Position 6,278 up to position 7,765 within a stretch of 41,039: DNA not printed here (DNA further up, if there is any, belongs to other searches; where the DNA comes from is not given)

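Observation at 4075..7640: AT-rich two-gene block beside tRNA-Pro: soluble GAF-GAF-PAS kinase translationally coupled to a cytoplasmic AmiC/LivJ-like binding protein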

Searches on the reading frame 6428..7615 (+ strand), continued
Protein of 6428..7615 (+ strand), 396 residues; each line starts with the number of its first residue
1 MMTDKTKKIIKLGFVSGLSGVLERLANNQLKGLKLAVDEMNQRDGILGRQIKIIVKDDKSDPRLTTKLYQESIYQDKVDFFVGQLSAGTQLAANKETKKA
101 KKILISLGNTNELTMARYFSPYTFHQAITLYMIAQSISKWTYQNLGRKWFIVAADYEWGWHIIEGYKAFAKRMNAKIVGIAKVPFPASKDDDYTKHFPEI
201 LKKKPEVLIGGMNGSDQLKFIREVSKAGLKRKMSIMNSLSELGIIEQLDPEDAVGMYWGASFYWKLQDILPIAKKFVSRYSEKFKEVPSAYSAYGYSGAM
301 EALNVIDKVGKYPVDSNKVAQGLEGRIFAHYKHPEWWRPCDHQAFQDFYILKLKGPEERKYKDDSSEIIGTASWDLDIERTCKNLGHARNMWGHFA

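Call 20: search_solved_structures(query=A1, max_evalue=0.001, show_alignments=2)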
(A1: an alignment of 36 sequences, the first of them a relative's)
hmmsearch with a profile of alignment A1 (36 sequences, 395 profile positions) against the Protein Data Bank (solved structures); distinct sequences matched with E-value up to 0.001: 65 (the best 60 are shown).
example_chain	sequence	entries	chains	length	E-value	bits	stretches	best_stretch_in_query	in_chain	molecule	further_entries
3i09_A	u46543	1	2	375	1.4e-72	247.6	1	8-374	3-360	Periplasmic branched-chain amino acid-binding protein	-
4ey3_A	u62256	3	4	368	1.3e-68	234.5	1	6-362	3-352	Twin-arginine translocation pathway signal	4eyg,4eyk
3i45_A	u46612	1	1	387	8.3e-56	192.4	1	29-352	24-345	Twin-arginine translocation pathway signal protein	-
4evs_A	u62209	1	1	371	3.1e-51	177.3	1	6-375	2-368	PUTATIVE ABC TRANSPORTER SUBUNIT, SUBSTRATE-BINDING COMPONENT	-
4f06_A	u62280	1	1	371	1.4e-50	175.2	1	6-375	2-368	Extracellular ligand-binding receptor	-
3n0w_A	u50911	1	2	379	1.7e-50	174.9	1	8-371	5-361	ABC branched chain amino acid family transporter, periplasmic ligand binding protein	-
4maa_A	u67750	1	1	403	5.5e-50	173.2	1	17-369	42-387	Putative branched-chain amino acid ABC transporter, periplasmic amino acid-binding protein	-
8tg1_A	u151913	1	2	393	1.1e-48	169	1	3-335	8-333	Extracellular ligand-binding receptor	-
4zpj_A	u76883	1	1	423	3.2e-47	164.1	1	5-368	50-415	Extracellular ligand-binding receptor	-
4evq_A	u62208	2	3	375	1.8e-44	155.1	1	6-355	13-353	Putative ABC transporter subunit, substrate-binding component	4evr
3nnd_B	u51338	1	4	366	4.8e-44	153.7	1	8-353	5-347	Possible substrate binding protein of ABC transporter system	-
3n0x_A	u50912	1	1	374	6.2e-44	153.3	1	8-353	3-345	Possible substrate binding protein of ABC transporter system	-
4gnr_A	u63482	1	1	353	3.6e-41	144.2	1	6-354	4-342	ABC transporter substrate-binding protein-branched chain amino acid transport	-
7s6e_A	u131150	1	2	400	4.5e-36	127.4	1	7-343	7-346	Urea ABC transporter, periplasmic urea-binding protein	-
3td9_A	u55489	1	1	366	1.2e-34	122.8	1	5-323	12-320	Branched chain amino acid ABC transporter, periplasmic amino acid-binding protein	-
1qnl_A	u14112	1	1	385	1.2e-31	112.9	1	12-320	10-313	ALIPHATIC AMIDASE EXPRESSION-REGULATING PROTEIN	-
1pea_A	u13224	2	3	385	2.1e-31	112.1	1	12-320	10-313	AMIDASE OPERON | AMIC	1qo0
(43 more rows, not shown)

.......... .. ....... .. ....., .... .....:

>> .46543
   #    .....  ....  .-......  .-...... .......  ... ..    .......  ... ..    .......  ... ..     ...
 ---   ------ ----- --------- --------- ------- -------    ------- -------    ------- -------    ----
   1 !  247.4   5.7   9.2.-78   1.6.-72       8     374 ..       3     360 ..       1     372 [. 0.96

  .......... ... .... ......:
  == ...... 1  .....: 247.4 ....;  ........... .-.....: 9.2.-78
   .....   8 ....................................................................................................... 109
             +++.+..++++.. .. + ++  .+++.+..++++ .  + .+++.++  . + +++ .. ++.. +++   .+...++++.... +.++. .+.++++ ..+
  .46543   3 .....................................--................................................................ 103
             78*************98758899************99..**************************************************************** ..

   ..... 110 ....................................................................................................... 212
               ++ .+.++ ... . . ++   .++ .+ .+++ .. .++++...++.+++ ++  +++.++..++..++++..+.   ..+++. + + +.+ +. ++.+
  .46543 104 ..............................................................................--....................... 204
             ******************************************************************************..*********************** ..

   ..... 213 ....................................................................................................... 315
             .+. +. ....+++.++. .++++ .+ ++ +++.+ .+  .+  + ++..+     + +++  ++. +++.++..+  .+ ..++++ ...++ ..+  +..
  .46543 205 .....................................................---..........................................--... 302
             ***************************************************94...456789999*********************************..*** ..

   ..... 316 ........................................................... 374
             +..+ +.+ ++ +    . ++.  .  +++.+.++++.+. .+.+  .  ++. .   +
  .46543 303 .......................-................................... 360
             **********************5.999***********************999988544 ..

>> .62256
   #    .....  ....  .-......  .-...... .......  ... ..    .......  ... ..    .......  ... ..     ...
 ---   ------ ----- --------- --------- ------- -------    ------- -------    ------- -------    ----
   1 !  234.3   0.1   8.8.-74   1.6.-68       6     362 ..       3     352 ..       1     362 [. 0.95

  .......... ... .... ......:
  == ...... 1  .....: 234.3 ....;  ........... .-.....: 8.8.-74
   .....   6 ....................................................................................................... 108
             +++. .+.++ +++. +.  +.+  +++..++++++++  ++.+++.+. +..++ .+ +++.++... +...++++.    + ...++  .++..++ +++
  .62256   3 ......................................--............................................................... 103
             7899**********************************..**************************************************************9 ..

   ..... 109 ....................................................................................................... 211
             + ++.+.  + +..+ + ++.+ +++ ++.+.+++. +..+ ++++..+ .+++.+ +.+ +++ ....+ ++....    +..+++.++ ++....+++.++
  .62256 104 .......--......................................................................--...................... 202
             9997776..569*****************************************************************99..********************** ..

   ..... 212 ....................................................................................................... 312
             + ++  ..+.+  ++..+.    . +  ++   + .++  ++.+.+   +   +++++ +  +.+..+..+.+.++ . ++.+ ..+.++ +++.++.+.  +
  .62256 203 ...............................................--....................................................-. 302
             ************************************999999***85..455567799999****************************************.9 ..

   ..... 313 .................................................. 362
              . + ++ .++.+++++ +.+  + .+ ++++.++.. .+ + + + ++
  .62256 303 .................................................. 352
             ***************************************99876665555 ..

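Call 22: find_related_loci(query=A2, collection=genome_contigs, flank=10000)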
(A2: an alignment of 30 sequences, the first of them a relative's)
Query A2 (396 aa) in genome_contigs; peptide patterns used: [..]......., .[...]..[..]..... (x = any residue, [..] = any of these).
52 stretches matched a pattern; 30 encode a relative of the query (tblastn E <= 1e-3); 29 distinct loci.
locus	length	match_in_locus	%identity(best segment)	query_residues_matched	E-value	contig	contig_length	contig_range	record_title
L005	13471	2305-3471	57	6-394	5e-158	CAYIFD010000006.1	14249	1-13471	MAG TPA_asm: uncultured Candidatus Saccharibacteria bacterium isolate ERP119705_co1_800 genome assembly, contig: NODE_52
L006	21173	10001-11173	60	5-395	6e-162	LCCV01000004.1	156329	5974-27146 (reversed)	MAG: Parcubacteria group bacterium GW2011_GWA2_42_14 UV01_C0004, whole genome shotgun sequence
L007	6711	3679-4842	55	7-394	4e-154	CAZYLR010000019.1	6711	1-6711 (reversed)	MAG TPA_asm: uncultured Candidatus Saccharibacteria bacterium isolate SRP050083_co2_396 genome assembly, contig: NODE_10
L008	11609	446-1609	54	7-394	8e-151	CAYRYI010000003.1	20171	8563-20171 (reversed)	MAG TPA_asm: uncultured Candidatus Saccharibacteria bacterium isolate SRP050083_co2_344 genome assembly, contig: NODE_18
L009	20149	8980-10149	46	2-394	3e-126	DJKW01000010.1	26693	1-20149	MAG TPA_asm: Patescibacteria group bacterium UBA6532 UBA6532_contig_13014, whole genome shotgun sequence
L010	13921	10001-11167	43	5-394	1e-109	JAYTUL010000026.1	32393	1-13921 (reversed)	MAG: bacterium isolate GFS_5529 GFS_5529_25, whole genome shotgun sequence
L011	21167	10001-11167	43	6-394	1e-109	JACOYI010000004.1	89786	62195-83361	MAG: Candidatus Niyogibacteria bacterium isolate NC_groundwater_175_Ag_S-0.1um_54_37 S4_GD2017_2_S1_scaffold_436, whole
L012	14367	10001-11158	43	8-393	5e-108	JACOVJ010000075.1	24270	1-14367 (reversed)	MAG: Candidatus Niyogibacteria bacterium isolate NC_groundwater_97_Ag_S-0.1um_54_719 S_p1_S3_170907_scaffold_1271405, wh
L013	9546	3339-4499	42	10-396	1e-105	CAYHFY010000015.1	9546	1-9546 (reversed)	MAG TPA_asm: uncultured Candidatus Saccharibacteria bacterium isolate ERP119705_co10_170 genome assembly, contig: NODE_5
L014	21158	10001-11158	39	10-396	2e-103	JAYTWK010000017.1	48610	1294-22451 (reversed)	MAG: bacterium isolate GFS_5796 GFS_5796_16, whole genome shotgun sequence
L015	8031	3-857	44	107-394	2e-88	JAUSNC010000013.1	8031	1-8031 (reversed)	MAG: Candidatus Parcubacteria bacterium isolate E19_metabat.bin.129 E19_k141_497725, whole genome shotgun sequence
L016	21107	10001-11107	36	10-387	3e-71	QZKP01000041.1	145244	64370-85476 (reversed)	MAG: Desulfarculus sp. isolate SURF_10 Ga0104751_1000053, whole genome shotgun sequence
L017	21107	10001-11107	36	10-387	3e-71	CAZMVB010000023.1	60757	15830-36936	MAG TPA_asm: uncultured Desulfarculales bacterium isolate binchicken_co178_57 genome assembly, contig: NODE_904_length_6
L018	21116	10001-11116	36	10-390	5e-71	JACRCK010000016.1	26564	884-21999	MAG: Deltaproteobacteria bacterium isolate NC_groundwater_1644_Pr3_B-0.1um_57_11 SR-2_scaffold_141_75799, whole genome s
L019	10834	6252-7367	35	10-390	5e-69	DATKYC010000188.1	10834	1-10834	MAG TPA_asm: Acidobacteriota bacterium isolate SMAG_U14209 k141_1109199, whole genome shotgun sequence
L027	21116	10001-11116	34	10-390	2e-64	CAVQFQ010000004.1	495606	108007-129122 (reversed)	MAG: uncultured delta proteobacterium isolate MFD05942.bin.2.34 genome assembly, contig: contig_1358, whole genome shotg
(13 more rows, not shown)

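Call 28: find_encoding_contigs(protein=P0001, flank=10000, max_places=6)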
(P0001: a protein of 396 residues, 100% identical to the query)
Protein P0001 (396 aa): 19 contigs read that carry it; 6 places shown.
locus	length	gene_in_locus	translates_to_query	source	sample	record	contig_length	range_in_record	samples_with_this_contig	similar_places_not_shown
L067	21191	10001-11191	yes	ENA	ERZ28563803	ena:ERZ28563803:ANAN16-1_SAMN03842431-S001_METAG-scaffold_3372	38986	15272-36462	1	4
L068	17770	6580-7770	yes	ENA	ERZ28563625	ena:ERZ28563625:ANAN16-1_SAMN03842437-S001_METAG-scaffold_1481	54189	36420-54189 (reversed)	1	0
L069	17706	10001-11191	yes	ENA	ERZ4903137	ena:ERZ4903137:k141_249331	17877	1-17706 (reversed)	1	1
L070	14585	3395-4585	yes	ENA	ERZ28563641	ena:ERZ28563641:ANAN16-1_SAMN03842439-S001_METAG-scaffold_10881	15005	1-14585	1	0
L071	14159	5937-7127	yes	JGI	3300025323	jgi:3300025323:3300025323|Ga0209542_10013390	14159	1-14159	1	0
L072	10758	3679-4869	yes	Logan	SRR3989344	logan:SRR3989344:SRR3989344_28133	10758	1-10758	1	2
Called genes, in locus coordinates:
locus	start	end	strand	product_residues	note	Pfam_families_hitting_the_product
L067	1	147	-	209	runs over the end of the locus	PF00573:Ribosomal_L4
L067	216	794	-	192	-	PF00297:Ribosomal_L3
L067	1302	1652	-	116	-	PF00338:Ribosomal_S10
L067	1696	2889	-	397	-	PF00009:GTP_EFTU, PF03144:GTP_EFTU_D2, PF03143:GTP_EFTU_D3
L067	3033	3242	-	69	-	-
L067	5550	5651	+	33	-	-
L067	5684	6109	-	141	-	PF00177:Ribosomal_S7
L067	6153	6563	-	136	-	PF00164:Ribosom_S12_S23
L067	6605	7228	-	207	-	PF02163:Peptidase_M50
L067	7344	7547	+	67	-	-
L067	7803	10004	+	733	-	PF01590:GAF, PF13185:GAF_2, PF13492:GAF_3 (faint), PF13185:GAF_2, PF00512:HisKA, PF02518:HATPase_c, PF13581:HATPase_c_2 (faint)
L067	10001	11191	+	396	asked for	PF13433:Peripla_BP_5, PF13458:Peripla_BP_6, PF01094:ANF_receptor, PF13433:Peripla_BP_5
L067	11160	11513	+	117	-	-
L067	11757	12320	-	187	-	PF06496:DUF1097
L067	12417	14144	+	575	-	PF01590:GAF, PF13185:GAF_2, PF13492:GAF_3, PF00989:PAS, PF00512:HisKA, PF02518:HATPase_c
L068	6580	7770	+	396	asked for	PF13433:Peripla_BP_5, PF13458:Peripla_BP_6, PF01094:ANF_receptor, PF13433:Peripla_BP_5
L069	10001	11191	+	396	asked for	PF13433:Peripla_BP_5, PF13458:Peripla_BP_6, PF01094:ANF_receptor, PF13433:Peripla_BP_5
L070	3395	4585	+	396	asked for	PF13433:Peripla_BP_5, PF13458:Peripla_BP_6, PF01094:ANF_receptor, PF13433:Peripla_BP_5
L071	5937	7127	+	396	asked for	PF13433:Peripla_BP_5, PF13458:Peripla_BP_6, PF01094:ANF_receptor, PF13433:Peripla_BP_5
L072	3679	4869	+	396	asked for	PF13433:Peripla_BP_5, PF13458:Peripla_BP_6, PF01094:ANF_receptor, PF13433:Peripla_BP_5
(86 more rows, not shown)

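Call 31: search_protein_families(library=pfam, proteins=[L016:7041-8882:+, L016:9001-9753:+, L016:9866-11146:+, L016:11210-12088:+, L016:12111-13133:+, L016:13898-14605:+, L016:14780-16072:+, L027:7577-9517:+, L027:11300-12178:+, L027:12201-13217:+], max_evalue=0.001)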
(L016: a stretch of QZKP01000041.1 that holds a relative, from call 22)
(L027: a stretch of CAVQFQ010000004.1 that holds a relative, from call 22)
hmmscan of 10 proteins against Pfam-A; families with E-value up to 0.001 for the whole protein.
L016:7041-8882:+ (613 aa): 2 families
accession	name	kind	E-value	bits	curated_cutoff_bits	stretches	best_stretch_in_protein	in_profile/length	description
PF01314.23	AFOR_C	-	3.7e-130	435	27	1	222-610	6-385/385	Aldehyde ferredoxin oxidoreductase, domains 2 & 3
PF02730.20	AFOR_N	-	1.7e-70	237.3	29.8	1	6-206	1-198/199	Aldehyde ferredoxin oxidoreductase, N-terminal domain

L016:9001-9753:+ (250 aa): 6 families
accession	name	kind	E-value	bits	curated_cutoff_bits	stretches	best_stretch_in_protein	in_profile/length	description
PF07729.17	FCD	-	4e-24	85.8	24.3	1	110-231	1-124/125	FCD domain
PF00392.27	GntR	-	1.2e-18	66.9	27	1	39-100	2-64/64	Bacterial regulatory proteins, gntR family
PF13412.12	HTH_24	-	1.5e-05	24.9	21.9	1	61-91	18-48/48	Winged helix-turn-helix DNA-binding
PF01047.28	MarR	-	9.7e-05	22.6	24.6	1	58-95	15-52/59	MarR family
PF13551.12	HTH_29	-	0.00057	20.4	28.1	0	61-106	13-61/64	Winged helix-turn helix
PF13463.12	HTH_27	-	0.00063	20.4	22.2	0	48-105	5-66/68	Winged helix DNA-binding domain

L016:9866-11146:+ (426 aa): 3 families
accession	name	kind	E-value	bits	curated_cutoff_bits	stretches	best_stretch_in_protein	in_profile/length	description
PF13458.12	Peripla_BP_6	-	2.7e-79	267.7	31.7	1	45-383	1-339/343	Periplasmic binding protein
PF13433.12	Peripla_BP_5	-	9.4e-31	107.6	27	1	53-381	8-335/363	Periplasmic binding protein domain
PF10518.14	TAT_signal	-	0.00033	20.9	22.7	1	12-31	2-21/21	TAT (twin-arginine translocation) pathway signal sequence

L016:11210-12088:+ (292 aa): 1 family
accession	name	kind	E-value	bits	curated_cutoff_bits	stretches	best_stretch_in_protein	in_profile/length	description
PF02653.21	BPD_transp_2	-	2.3e-39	135.6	26.8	1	10-277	2-269/269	Branched-chain amino acid transport system / permease component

L016:12111-13133:+ (340 aa): 1 family
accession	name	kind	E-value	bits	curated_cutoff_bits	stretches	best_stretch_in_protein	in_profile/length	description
PF02653.21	BPD_transp_2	-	1.3e-42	146.2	26.8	1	51-316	4-268/269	Branched-chain amino acid transport system / permease component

L016:13898-14605:+ (235 aa): 3 families
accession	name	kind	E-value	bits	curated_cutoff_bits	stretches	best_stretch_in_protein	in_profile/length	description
PF00005.33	ABC_tran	-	9.9e-37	127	25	1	18-163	1-136/137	ABC transporter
PF13304.12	AAA_21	-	2.1e-12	48.1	27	2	119-190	221-295/304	AAA domain, putative AbiEii toxin, Type IV TA system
PF13401.12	AAA_22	-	0.00011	23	27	1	27-128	4-64/130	AAA domain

L016:14780-16072:+ (430 aa): 1 family
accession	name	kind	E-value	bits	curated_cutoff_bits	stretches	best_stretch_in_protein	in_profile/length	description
PF00557.29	Peptidase_M24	-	2.1e-23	83.6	23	1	198-411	1-208/208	Metallopeptidase family M24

L027:7577-9517:+ (646 aa): 2 families
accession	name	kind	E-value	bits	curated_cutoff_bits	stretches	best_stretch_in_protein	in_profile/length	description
PF01314.23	AFOR_C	-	7.2e-90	302.3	27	1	231-632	8-385/385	Aldehyde ferredoxin oxidoreductase, domains 2 & 3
PF02730.20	AFOR_N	-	1.4e-72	244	29.8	1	12-211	1-199/199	Aldehyde ferredoxin oxidoreductase, N-terminal domain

L027:11300-12178:+ (292 aa): 1 family
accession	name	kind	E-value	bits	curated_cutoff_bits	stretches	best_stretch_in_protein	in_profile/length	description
PF02653.21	BPD_transp_2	-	2.7e-41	142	26.8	1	10-277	2-269/269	Branched-chain amino acid transport system / permease component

L027:12201-13217:+ (338 aa): 1 family
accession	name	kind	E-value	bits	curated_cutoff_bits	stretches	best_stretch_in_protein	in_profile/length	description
PF02653.21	BPD_transp_2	-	2.5e-45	155.1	26.8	1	45-309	5-268/269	Branched-chain amino acid transport system / permease component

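Call 46: predict_structure(alignment_id=A2)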
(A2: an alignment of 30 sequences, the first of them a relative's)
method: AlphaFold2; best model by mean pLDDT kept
length: 396 residues; sequences in the alignment: 30
mean_pLDDT: 88.2   pTM: 0.89
mean pLDDT of the five models: 88.2, 87.5, 86.8, 85.6, 85.4
residues with pLDDT >= 90: 232; 70-90: 124; 50-70: 34; < 50: 6
segments of 3 or more residues with pLDDT < 50: 1-5
pLDDT, mean of each block of 10 residues (from residue 1): 59 95 90 97 94 96 97 98 89 96 92 86 87 89 96 92 93 96 93 97 98 89 96 89 75 91 82 88 91 91 94 94 73 66 67 92 88 70 83 77
secondary structure, 60 per line:
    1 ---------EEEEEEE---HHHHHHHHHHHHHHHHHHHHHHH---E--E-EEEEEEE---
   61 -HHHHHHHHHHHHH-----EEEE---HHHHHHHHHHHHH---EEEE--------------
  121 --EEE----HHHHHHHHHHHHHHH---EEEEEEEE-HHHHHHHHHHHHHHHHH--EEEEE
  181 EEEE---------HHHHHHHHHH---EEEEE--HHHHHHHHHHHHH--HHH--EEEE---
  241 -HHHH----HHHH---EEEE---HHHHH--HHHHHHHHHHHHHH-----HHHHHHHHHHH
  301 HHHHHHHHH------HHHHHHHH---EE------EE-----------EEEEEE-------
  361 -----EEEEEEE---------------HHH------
elements in order: E10-16 H20-42 E51-57 H62-74 E80-83 H87-99 E103-106 E123-125 H130-144 E148-155 H157-173 E176-184 H194-203 E207-211 H214-226 E234-237 H242-245 H250-253 E257-260 H264-268 H271-284 H290-309 H316-323 E348-353 E366-372

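Call 50: fold_search(model_id=the predicted structure, library=pdb)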
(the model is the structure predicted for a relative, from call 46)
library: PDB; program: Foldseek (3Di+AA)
matches with E <= 10: 1801; with E <= 0.001: 1177
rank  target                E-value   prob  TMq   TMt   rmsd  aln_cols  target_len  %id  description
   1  4maa                  1.7e-27  1.00  0.84  0.89   2.4       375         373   22  The Crystal Structure of Amino Acid ABC Transporter Substrate-binding Protein from Pseudomonas fluorescens Pf-5 (released 2013-12-04)
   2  3i09_A                1.9e-27  1.00  0.83  0.87   2.7       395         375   21  CRYSTAL STRUCTURE OF A PERIPLASMIC BINDING PROTEIN (BMA2936) FROM BURKHOLDERIA MALLEI AT 1.80 A RESOLUTION (released 2009-07-21)
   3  3i45                  3.4e-24  1.00  0.82  0.86   2.8       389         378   21  CRYSTAL STRUCTURE OF putative twin-arginine translocation pathway signal protein from Rhodospirillum rubrum Atcc 11170 (released 2009-07-14)
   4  8tg1_A                1.4e-23  1.00  0.79  0.84   2.8       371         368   20  Caldicellulosiruptor saccharolyticus periplasmic urea-binding protein (released 2024-06-19)
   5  4evq_A                2.3e-22  1.00  0.81  0.89   2.3       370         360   21  Crystal structure of ABC transporter from R. palustris - solute binding protein (RPA0668) in complex with 4-hydroxyben (released 2012-05-23)
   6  8tg1_B                2.5e-22  1.00  0.81  0.85   3.1       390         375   19  Caldicellulosiruptor saccharolyticus periplasmic urea-binding protein (released 2024-06-19)
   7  4evq_B                2.8e-22  1.00  0.82  0.87   2.3       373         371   20  Crystal structure of ABC transporter from R. palustris - solute binding protein (RPA0668) in complex with 4-hydroxyben (released 2012-05-23)
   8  3n0w_A                8.3e-22  1.00  0.76  0.81   3.5       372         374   18  Crystal structure of a branched chain amino acid ABC transporter periplasmic ligand-binding protein (Bxe_C0949) from B (released 2010-06-02)
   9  4ey3                  1.2e-21  1.00  0.80  0.87   3.1       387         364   21  Crystal structure of solute binding protein of ABC transporter in complex with p-hydroxybenzoic acid (released 2012-05-30)
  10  4eyg_B                3.0e-21  1.00  0.79  0.86   3.0       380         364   21  Crystal structure of solute binding protein of ABC transporter from Rhodopseudomonas palustris BisB5 in complex with v (released 2012-05-30)
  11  4zpj                  4.0e-21  1.00  0.79  0.84   3.1       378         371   18  ABC transporter substrate-binding protein from Sphaerobacter thermophilus (released 2015-05-20)
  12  4eyg_A                4.3e-21  1.00  0.79  0.86   3.0       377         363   21  Crystal structure of solute binding protein of ABC transporter from Rhodopseudomonas palustris BisB5 in complex with v (released 2012-05-30)
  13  1qnl                  2.9e-20  1.00  0.82  0.88   3.1       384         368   16  AMIDE RECEPTOR/NEGATIVE REGULATOR OF THE AMIDASE OPERON OF PSEUDOMONAS AERUGINOSA (AMIC) COMPLEXED WITH BUTYRAMIDE (released 1999-12-23)
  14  1qo0_B                3.4e-20  1.00  0.82  0.86   5.1       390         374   16  Amide receptor of the amidase operon of Pseudomonas aeruginosa (AmiC) complexed with the negative regulator AmiR. (released 1999-12-23)
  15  4gnr                  3.4e-20  1.00  0.77  0.87   2.9       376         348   21  1.0 Angstrom resolution crystal structure of the branched-chain amino acid transporter substrate binding protein LivJ fr (released 2012-09-05)
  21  1pea                  9.0e-20  1.00  0.82  0.87   3.2       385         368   16  AMIDE RECEPTOR/NEGATIVE REGULATOR OF THE AMIDASE OPERON OF PSEUDOMONAS AERUGINOSA (AMIC) COMPLEXED WITH ACETAMIDE (released 1996-04-03)
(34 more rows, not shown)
